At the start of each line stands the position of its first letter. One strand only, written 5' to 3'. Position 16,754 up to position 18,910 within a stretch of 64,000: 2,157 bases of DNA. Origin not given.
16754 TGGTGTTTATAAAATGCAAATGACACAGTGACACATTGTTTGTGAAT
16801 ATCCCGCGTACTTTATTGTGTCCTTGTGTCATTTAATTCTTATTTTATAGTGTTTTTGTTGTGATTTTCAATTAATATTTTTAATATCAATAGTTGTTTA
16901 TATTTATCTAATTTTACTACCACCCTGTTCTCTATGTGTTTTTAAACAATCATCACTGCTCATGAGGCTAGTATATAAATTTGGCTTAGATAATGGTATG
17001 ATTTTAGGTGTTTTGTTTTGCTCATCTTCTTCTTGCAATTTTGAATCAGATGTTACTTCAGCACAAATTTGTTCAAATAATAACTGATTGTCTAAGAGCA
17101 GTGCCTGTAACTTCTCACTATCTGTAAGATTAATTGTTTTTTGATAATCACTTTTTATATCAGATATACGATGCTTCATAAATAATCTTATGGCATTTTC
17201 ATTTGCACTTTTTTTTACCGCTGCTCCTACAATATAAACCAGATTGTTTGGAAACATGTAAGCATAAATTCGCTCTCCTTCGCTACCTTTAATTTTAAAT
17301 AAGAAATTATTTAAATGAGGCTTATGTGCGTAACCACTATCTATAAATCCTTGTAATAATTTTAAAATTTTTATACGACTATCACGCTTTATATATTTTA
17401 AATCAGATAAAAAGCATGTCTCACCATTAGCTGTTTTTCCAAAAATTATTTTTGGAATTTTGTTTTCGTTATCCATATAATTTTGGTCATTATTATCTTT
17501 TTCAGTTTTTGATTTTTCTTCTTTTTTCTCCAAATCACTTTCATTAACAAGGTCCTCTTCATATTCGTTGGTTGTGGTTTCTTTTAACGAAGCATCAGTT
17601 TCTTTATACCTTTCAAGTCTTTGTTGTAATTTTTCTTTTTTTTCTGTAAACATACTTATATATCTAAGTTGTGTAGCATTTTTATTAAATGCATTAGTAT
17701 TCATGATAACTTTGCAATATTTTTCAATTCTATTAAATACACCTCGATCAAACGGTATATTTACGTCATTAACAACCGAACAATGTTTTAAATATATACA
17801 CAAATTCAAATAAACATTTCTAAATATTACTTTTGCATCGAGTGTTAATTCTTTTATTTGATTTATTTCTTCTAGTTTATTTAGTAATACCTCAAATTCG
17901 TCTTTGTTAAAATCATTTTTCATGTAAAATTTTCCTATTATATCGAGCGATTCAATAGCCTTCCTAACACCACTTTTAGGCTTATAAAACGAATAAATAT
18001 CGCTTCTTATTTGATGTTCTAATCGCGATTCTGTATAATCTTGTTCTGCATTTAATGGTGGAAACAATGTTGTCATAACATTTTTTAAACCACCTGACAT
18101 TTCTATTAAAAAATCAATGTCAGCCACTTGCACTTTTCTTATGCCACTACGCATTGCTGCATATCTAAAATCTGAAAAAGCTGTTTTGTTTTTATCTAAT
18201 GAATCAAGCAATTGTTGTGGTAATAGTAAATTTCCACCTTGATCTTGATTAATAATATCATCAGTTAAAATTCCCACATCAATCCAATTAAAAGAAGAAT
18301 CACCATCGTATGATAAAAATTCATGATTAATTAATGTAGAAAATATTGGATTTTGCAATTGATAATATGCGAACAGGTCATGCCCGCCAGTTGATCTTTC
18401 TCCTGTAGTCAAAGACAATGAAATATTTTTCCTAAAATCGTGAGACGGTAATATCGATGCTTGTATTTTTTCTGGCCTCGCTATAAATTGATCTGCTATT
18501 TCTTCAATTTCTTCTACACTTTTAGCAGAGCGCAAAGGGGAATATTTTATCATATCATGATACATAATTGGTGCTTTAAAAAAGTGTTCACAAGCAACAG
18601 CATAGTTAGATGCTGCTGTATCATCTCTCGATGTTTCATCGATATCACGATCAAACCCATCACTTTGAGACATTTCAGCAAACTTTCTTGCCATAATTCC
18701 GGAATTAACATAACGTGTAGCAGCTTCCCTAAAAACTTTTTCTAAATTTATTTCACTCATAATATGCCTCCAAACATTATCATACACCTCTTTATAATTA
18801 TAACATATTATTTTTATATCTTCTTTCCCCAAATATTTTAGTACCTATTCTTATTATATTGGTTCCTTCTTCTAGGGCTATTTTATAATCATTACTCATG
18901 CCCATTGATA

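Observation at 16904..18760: Compositionally foreign 618-aa gene with C-terminal Gp49/HigB-like RelE-fold domain beside hsdR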

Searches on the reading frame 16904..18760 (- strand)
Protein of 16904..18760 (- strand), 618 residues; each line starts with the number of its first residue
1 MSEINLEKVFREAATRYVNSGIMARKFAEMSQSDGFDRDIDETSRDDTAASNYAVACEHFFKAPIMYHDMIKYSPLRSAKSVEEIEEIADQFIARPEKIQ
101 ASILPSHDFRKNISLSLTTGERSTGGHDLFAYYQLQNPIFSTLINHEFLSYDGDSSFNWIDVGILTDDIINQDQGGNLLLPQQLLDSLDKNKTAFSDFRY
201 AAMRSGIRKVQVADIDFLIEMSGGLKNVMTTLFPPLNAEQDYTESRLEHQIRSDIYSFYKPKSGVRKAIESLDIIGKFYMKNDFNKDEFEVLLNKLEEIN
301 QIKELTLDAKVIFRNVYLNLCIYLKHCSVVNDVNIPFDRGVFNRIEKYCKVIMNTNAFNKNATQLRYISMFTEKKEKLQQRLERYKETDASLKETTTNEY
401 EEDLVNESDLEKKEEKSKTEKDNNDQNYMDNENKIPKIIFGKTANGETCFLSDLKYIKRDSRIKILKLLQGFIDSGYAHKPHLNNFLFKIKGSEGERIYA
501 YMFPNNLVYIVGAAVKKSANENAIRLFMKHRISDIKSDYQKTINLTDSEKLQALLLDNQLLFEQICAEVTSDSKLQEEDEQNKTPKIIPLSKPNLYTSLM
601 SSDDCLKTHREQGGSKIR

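Call 5: search_protein_families(library=pfam, proteins=[window:16904-18760:-], max_evalue=0.01)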
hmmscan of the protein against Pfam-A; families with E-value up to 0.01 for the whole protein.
window:16904-18760:- (618 aa): 0 families

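Call 6: search_protein_families(library=padloc, proteins=[window:16904-18760:-], max_evalue=0.01)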
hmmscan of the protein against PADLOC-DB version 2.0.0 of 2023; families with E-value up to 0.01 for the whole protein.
window:16904-18760:- (618 aa): 0 families

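Call 7: search_protein_families(library=ncbifam, proteins=[window:16904-18760:-], max_evalue=1)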
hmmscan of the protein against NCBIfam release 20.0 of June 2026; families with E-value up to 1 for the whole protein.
window:16904-18760:- (618 aa): 0 families

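Call 9: search_protein_families(library=phrogs, proteins=[window:16904-18760:-], max_evalue=1)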
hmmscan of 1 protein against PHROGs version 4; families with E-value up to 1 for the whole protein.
window:16904-18760:- (618 aa): 1 family
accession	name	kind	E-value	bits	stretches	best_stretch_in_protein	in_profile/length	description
phrog_34655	-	unknown function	0.0026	19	1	507-538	1-32/65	-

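Call 10: find_homologous_proteins(query=window:16904-18760:-)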
Query window:16904-18760:- (618 aa): 4 proteins with E <= 0.001 among 8000 candidates.
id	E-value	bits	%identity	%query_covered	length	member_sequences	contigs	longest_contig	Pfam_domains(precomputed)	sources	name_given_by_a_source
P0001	4.7e-96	341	45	62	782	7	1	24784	PF02536.20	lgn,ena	-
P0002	4.7e-84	301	43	61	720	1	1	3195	-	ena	-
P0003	1.5e-81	293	41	62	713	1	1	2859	-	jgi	-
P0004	3.6e-71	259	38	68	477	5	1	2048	-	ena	-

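Call 17: find_encoding_contigs(protein=P0001, flank=10000)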
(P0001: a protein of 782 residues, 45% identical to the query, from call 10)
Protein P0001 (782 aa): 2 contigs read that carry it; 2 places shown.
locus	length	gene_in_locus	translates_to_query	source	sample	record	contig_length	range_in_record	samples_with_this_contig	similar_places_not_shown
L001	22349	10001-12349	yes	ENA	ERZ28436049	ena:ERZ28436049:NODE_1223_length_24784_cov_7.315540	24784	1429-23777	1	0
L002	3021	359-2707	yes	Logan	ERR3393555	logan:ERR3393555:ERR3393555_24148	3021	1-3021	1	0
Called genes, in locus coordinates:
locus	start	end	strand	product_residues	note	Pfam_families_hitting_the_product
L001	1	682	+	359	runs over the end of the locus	PF00933:Glyco_hydro_3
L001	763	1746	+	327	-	PF00579:tRNA-synt_1b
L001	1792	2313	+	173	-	PF09419:PGP_phosphatase, PF00702:Hydrolase (faint), PF13419:HAD_2 (weak), PF13242:Hydrolase_like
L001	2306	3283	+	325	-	PF03193:RsgA_GTPase, PF01926:MMR_HSR1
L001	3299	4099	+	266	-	-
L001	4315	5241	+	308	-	PF07751:Abi_2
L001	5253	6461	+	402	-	PF00089:Trypsin, PF13365:Trypsin_2, PF00595:PDZ (weak), PF13180:PDZ_2, PF17820:PDZ_6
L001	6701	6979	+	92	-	PF01520:Amidase_3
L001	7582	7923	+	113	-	-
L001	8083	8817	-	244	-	PF01610:DDE_Tnp_ISL3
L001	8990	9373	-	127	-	PF14690:Zn_ribbon_ISL3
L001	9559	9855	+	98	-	PF01520:Amidase_3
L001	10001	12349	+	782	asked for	PF02536:mTERF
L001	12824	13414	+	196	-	-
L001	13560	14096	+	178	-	PF13730:HTH_36 (weak)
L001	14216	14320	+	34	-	-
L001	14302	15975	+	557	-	PF00239:Resolvase, PF07508:Recombinase, PF13408:Zn_ribbon_recom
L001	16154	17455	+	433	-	PF13173:AAA_14, PF13635:DUF4143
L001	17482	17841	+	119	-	-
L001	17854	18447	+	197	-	PF07929:PRiA4_ORF3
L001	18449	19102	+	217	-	PF02517:Rce1-like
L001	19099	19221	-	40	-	-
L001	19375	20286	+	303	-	PF01520:Amidase_3 (weak), PF22310:NMB0315_dom_I (faint), PF23462:LysM3_NFP (faint), PF00570:HRDC (faint), PF01476:LysM, PF04225:LysM_OapA (faint), PF23457:LysM2_NFP (faint), PF01476:LysM, +4 more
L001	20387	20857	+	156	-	-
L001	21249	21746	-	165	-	-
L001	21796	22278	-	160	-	PF00293:NUDIX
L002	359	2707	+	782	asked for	PF02536:mTERF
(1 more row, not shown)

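Call 36: predict_structure(alignment_id=A1)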
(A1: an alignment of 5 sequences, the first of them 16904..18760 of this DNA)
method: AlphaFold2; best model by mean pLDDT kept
length: 618 residues; sequences in the alignment: 5
mean_pLDDT: 36.3   pTM: 0.25
mean pLDDT of the five models: 36.3, 35.3, 35.1, 33.9, 32.4
residues with pLDDT >= 90: 0; 70-90: 14; 50-70: 74; < 50: 530
segments of 3 or more residues with pLDDT < 50: 22-52, 98-107, 112-119, 121-290, 313-618
pLDDT, mean of each block of 10 residues (from residue 1): 59 64 43 33 36 53 60 60 76 59 46 41 34 32 24 25 26 32 40 40 36 37 33 29 30 26 24 26 40 54 55 47 32 30 38 30 26 33 39 33 32 31 29 30 27 29 35 30 30 37 34 35 37 32 32 32 32 27 24 23 24 26
secondary structure, 60 per line:
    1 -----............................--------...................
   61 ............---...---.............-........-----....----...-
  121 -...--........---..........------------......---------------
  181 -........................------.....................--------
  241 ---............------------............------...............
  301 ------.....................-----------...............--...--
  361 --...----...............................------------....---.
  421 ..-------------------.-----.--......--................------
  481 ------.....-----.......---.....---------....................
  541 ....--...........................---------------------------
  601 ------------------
elements in order: H6-33 H42-72 H82-94 H96-103 H109-112 E117-119 E122-124 H127-134 H138-147 H160-165 H182-205 H212-232 H244-255 H268-279 H286-300 H307-327 H339-353 H370-400 H413-416 H451-456 H459-474 E487-491 E497-503 E507-511 H521-544 H547-573

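Call 37: search_protein_families(library=pfam, alignment_id=A3, max_evalue=0.01)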
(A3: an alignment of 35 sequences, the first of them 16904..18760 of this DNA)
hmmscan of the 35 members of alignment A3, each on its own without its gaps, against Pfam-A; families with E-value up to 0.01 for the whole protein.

A. member 1, window:16904-18760:- (618 aa): 0 families

B. families by the number of members that match (of 35 scanned): 9 families
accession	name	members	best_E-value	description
PF02536.19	mTERF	1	1.4e-22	mTERF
PF04545.22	Sigma70_r4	1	1.7e-15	Sigma-70, region 4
PF03457.19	HA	1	5.7e-11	Helicase associated domain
PF04542.20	Sigma70_r2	1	1.5e-07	Sigma-70 region 2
PF01565.28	FAD_binding_4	1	2.6e-05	FAD binding domain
PF04539.22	Sigma70_r3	1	0.0022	Sigma-70 region 3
PF22567.2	UBA_9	1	0.0047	UBA-like domain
PF18562.6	CIDR1_gamma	1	0.0059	Cysteine-Rich Interdomain Region 1 gamma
PF06616.17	BsuBI_PstI_RE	1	0.0075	BsuBI/PstI restriction endonuclease domain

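Call 40: find_encoding_contigs(protein=P0002, flank=10000)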
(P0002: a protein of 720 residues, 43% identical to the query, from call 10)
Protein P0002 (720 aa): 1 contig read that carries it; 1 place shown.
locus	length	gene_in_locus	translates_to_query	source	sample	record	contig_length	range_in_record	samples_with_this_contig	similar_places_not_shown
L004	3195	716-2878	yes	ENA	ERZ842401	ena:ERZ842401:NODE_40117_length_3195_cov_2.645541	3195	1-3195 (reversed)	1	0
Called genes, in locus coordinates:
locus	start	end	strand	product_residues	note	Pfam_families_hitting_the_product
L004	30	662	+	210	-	-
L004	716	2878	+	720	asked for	-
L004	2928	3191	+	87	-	-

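Call 44: predict_structure(alignment_id=A3)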
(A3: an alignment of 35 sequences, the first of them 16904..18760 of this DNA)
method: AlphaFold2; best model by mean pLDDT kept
length: 618 residues; sequences in the alignment: 35
mean_pLDDT: 72.7   pTM: 0.68
mean pLDDT of the five models: 72.7, 72.7, 72.0, 71.5, 70.3
residues with pLDDT >= 90: 279; 70-90: 96; 50-70: 78; < 50: 165
segments of 3 or more residues with pLDDT < 50: 172-174, 418-464, 476-487, 491-494, 506-519, 542-545, 548-563, 565-618
pLDDT, mean of each block of 10 residues (from residue 1): 90 96 97 87 91 96 97 93 92 94 93 82 78 95 93 92 90 53 79 79 75 91 96 87 93 94 95 96 97 97 94 97 97 95 93 66 82 94 93 77 64 54 33 31 37 36 48 48 45 50 47 45 55 53 47 46 44 26 22 28 29 31
secondary structure, 60 per line:
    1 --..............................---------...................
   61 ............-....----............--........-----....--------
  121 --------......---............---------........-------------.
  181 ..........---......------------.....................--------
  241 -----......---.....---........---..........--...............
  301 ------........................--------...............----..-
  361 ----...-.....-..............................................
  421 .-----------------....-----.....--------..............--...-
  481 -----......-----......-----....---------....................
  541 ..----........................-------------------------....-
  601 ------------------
elements in order: H3-32 H42-72 H74-77 H82-93 H96-103 H109-112 H129-134 H138-149 H159-166 H182-190 H194-199 H212-232 H246-251 H255-259 H263-270 H274-283 H286-300 H307-330 H339-353 H369-373 H375-421 E439-442 E448-452 H461-474 E486-491 E497-502 E508-511 H521-542 H547-570 H596-599

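Call 50: fold_search(model_id=the predicted structure, library=pdb)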
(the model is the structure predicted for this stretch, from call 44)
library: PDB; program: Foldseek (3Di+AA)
matches with E <= 10: 344; with E <= 0.001: 0
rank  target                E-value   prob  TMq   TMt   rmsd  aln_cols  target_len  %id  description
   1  2ht2_B                1.8e-01  0.09  0.09  0.12  23.0       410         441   10  Structure of the Escherichia coli ClC chloride channel Y445H mutant and Fab complex (released 2006-09-19)
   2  9gf8_A                2.1e-01  0.13  0.12  0.16  22.3       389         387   12  Human Monocarboxylate Transporter 8 (released 2025-05-21)
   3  2htl_B                2.9e-01  0.09  0.10  0.12  22.8       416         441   11  Structure of the Escherichia coli ClC chloride channel Y445F mutant and Fab complex (released 2006-09-19)
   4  2htk_B                2.9e-01  0.08  0.10  0.12  23.1       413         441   11  Structure of the Escherichia coli ClC chloride channel Y445A mutant and Fab complex (released 2006-09-19)
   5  7ro0_A                3.3e-01  0.11  0.09  0.12  23.4       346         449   10  CLC-ec1 at pH 7.5 100 mM NaGluconate Swap (released 2022-11-16)
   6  1ots_B                3.5e-01  0.08  0.10  0.12  22.1       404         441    9  Structure of the Escherichia coli ClC Chloride channel and Fab Complex (released 2003-04-15)
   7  3nmo                  3.8e-01  0.08  0.11  0.13  21.3       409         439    9  Crystal structure of an engineered monomeric CLC-ec1 Cl-/H+ transporter (released 2010-07-21)
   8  7cvs_B                4.4e-01  0.07  0.09  0.12  22.2       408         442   10  Crystal structure of the C85A/L194A mutant CLC-ec1 with Fab fragment (released 2021-09-01)
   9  2fec_B                4.8e-01  0.06  0.08  0.11  21.8       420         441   10  Structure of the E203Q mutant of the Cl-/H+ exchanger CLC-ec1 from E.Coli (released 2006-01-03)
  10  2ht2_A                5.0e-01  0.07  0.09  0.11  21.8       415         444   11  Structure of the Escherichia coli ClC chloride channel Y445H mutant and Fab complex (released 2006-09-19)
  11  7cvs_A                5.5e-01  0.06  0.09  0.11  22.6       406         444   10  Crystal structure of the C85A/L194A mutant CLC-ec1 with Fab fragment (released 2021-09-01)
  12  4mqx_B                6.0e-01  0.07  0.09  0.11  22.5       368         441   10  CLC-ec1 Fab Complex Cysless A399C-A432C mutant (released 2014-04-16)
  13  3ejz_A                6.0e-01  0.06  0.10  0.12  21.1       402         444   11  Structure of E203V mutant E.coli Cl-/H+ exchanger, CLC-ec1 (released 2009-02-17)
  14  3ejz_B                6.6e-01  0.06  0.10  0.12  21.2       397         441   10  Structure of E203V mutant E.coli Cl-/H+ exchanger, CLC-ec1 (released 2009-02-17)
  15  8ga0_B                6.6e-01  0.06  0.09  0.11  21.9       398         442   10  CLC-ec1 E202Y at pH 4.5 100mM Cl Turn (released 2024-02-07)
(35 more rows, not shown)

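Call 57: fold_search(model_id=the predicted structure, library=viral)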
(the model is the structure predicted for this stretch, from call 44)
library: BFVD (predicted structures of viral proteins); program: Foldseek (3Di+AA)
matches with E <= 10: 237; with E <= 0.001: 0
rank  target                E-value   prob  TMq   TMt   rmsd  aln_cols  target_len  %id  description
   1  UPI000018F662         1.5e-02  0.18  0.09  0.10  25.7       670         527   10  (no name look-up for this kind of identifier)
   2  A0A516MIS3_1          2.5e-02  0.12  0.09  0.05  38.3       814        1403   10  (no name in the UniProt tables at hand)
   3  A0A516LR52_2          1.4e-01  0.11  0.12  0.08  37.2       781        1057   12  (no name in the UniProt tables at hand)
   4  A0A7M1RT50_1          2.1e-01  0.07  0.09  0.05  34.7       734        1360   12  Uncharacterized protein [uncultured phage cr7_1]
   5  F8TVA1                2.8e-01  0.05  0.08  0.08  30.3       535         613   12  (no name in the UniProt tables at hand)
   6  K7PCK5                3.3e-01  0.06  0.09  0.06  36.4       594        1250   12  Protein ORF68 [Cyprinid herpesvirus 1]
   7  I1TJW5                3.5e-01  0.06  0.09  0.08  25.6       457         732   10  (no name in the UniProt tables at hand)
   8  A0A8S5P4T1            4.6e-01  0.06  0.11  0.10  34.8       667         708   10  Minor tail protein [Siphoviridae sp. ctQtc11]
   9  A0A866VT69            4.8e-01  0.06  0.09  0.09  30.3       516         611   10  G protein-coupled receptor 2 [Elephant endotheliotropic herpesvirus 1A]
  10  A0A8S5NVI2            5.0e-01  0.28  0.18  0.30  18.1       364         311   14  Uncharacterized protein [Siphoviridae sp. ctiPM17]
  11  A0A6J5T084            5.3e-01  0.05  0.08  0.05  41.0       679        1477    9  Uncharacterized protein [uncultured Caudovirales phage]
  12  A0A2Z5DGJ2            6.6e-01  0.89  0.10  0.43   9.7       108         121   10  PURF24 [African swine fever virus]
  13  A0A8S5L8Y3            7.5e-01  0.77  0.10  0.37   5.2        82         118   13  Uncharacterized protein [Siphoviridae sp. ct4T77]
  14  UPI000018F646         7.5e-01  0.69  0.10  0.35   6.9       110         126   13  (no name look-up for this kind of identifier)
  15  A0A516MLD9            7.9e-01  0.20  0.09  0.18  18.0       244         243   12  (no name in the UniProt tables at hand)
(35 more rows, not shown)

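Call 77: search_protein_families(library=pfam, alignment_id=A3, max_evalue=5)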
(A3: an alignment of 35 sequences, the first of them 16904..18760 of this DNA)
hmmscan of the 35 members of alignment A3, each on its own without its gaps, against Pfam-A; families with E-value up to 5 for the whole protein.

A. member 1, window:16904-18760:- (618 aa): 0 families

B. families by the number of members that match (of 35 scanned): 69 families (the first 25 are shown)
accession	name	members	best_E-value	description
PF22838.1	COMMD8_HN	2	0.096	COMMD8, helical N-terminal domain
PF16043.11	DUF4795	2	0.18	Domain of unknown function (DUF4795)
PF02536.19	mTERF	1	1.4e-22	mTERF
PF04545.22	Sigma70_r4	1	1.7e-15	Sigma-70, region 4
PF03457.19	HA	1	5.7e-11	Helicase associated domain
PF04542.20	Sigma70_r2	1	1.5e-07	Sigma-70 region 2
PF01565.28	FAD_binding_4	1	2.6e-05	FAD binding domain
PF04539.22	Sigma70_r3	1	0.0022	Sigma-70 region 3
PF22567.2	UBA_9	1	0.0047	UBA-like domain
PF18562.6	CIDR1_gamma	1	0.0059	Cysteine-Rich Interdomain Region 1 gamma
PF06616.17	BsuBI_PstI_RE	1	0.0075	BsuBI/PstI restriction endonuclease domain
PF13475.11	DUF4116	1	0.01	Domain of unknown function (DUF4116)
PF21698.3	Spo16_C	1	0.012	Spo16 protein, C-terminal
PF08418.15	Pol_alpha_B_N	1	0.016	DNA polymerase alpha subunit B N-terminal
PF08702.15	Fib_alpha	1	0.016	Fibrinogen alpha/beta chain family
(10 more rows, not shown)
